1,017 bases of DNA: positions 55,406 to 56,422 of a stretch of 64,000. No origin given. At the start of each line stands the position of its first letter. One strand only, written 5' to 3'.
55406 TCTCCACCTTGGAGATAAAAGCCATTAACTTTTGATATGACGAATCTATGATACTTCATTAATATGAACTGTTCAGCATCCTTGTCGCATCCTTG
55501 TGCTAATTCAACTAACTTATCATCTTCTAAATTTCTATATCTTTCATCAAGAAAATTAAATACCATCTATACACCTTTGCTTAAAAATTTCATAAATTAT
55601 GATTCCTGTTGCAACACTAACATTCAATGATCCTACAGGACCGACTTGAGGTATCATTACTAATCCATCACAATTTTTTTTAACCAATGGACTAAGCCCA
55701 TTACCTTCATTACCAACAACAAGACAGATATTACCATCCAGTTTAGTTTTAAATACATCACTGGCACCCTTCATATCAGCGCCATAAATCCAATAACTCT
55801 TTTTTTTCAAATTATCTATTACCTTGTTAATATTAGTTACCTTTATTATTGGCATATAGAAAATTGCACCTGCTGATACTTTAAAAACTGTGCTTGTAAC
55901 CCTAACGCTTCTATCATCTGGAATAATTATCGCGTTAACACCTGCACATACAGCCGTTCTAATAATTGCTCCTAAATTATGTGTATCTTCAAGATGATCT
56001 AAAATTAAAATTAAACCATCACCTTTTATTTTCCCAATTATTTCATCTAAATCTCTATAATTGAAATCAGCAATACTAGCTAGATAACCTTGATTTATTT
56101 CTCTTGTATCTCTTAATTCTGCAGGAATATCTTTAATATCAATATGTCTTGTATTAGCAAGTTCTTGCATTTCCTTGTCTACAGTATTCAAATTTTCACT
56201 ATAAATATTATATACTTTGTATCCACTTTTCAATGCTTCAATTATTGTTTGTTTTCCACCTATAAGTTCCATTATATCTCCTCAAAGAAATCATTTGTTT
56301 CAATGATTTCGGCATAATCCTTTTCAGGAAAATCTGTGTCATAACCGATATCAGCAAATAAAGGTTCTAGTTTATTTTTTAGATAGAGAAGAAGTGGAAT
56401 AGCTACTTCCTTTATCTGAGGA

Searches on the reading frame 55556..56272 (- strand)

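Call 91: search_protein_families(library=pfam, proteins=[window:55556-56272:-], max_evalue=0.000001)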
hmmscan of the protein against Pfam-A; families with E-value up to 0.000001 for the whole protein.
window:55556-56272:- (238 aa): 1 family
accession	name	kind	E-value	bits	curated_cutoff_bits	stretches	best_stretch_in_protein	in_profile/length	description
PF00588.24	SpoU_methylase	-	2.7e-42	144.7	29.7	1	87-227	2-142/142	SpoU rRNA Methylase family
